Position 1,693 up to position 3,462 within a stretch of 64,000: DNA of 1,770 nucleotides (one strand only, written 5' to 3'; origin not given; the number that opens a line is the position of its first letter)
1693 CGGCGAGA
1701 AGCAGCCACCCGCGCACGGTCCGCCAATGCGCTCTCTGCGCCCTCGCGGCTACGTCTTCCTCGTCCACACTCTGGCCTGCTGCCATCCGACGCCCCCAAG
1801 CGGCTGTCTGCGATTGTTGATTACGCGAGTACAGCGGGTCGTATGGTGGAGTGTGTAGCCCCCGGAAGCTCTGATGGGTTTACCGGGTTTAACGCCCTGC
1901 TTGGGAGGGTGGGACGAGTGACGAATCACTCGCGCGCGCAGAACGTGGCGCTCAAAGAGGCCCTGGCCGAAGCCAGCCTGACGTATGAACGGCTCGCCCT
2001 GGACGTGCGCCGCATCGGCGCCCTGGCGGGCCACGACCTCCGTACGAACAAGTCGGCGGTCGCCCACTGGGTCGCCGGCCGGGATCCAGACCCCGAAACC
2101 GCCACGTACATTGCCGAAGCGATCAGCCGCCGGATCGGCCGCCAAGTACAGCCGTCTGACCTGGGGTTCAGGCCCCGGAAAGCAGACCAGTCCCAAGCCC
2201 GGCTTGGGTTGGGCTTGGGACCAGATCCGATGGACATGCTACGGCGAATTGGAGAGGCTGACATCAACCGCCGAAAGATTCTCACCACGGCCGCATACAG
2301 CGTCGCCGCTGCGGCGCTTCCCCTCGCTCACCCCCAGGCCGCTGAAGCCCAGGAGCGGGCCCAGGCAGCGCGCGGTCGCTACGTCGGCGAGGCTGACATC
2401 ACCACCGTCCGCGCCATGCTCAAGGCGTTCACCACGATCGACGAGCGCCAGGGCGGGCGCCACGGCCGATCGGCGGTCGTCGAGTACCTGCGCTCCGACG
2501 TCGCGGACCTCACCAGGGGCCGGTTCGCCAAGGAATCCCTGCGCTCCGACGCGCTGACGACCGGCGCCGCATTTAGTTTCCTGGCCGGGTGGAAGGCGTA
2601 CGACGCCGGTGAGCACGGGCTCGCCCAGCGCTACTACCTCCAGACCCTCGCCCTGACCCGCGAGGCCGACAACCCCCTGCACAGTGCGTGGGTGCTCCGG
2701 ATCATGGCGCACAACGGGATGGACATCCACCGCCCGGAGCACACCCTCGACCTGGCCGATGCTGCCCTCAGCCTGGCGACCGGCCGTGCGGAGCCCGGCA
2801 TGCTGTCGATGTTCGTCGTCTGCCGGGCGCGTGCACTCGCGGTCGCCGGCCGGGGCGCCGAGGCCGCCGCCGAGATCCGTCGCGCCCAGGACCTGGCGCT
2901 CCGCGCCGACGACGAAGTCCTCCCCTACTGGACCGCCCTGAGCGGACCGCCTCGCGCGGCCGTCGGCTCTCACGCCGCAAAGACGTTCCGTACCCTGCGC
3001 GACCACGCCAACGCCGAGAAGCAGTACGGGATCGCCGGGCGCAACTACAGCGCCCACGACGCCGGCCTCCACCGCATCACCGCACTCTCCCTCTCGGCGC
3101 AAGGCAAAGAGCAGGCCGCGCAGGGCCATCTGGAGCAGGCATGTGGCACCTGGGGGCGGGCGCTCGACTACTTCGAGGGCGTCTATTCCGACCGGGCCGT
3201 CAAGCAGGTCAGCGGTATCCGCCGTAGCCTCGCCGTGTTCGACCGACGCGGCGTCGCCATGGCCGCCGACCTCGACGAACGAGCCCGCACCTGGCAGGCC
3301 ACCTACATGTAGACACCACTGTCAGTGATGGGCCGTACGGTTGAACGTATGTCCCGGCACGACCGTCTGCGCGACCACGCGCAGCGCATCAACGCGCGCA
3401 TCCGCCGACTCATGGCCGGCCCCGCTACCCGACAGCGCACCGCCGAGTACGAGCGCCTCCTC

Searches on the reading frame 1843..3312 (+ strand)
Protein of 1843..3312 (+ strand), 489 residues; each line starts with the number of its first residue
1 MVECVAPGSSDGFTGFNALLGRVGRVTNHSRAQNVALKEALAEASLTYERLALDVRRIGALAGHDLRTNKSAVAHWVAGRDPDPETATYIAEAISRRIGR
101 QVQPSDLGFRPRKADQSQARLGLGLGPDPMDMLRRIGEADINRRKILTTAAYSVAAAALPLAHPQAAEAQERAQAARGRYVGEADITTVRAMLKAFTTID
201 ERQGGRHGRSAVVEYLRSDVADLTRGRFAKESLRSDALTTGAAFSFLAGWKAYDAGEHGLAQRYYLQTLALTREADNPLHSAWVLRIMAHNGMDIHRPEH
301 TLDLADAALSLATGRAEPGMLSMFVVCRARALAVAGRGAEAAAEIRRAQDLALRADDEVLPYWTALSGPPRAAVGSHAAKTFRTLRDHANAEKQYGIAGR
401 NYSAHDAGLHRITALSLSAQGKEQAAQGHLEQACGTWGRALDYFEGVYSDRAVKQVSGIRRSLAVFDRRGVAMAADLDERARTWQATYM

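Call 78: search_protein_families(library=phrogs, proteins=[window:1843-3312:+], max_evalue=0.00001)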
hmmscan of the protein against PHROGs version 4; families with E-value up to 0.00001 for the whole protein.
window:1843-3312:+ (489 aa): 1 family
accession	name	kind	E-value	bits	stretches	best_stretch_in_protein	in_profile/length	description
phrog_10886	-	transcription regulation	6.2e-68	230.8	1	32-486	3-454/457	transcriptional regulator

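Call 90: search_protein_families(library=pfam, proteins=[window:1843-3312:+], max_evalue=0.0001)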
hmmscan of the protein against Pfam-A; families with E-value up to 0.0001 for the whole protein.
window:1843-3312:+ (489 aa): 0 families
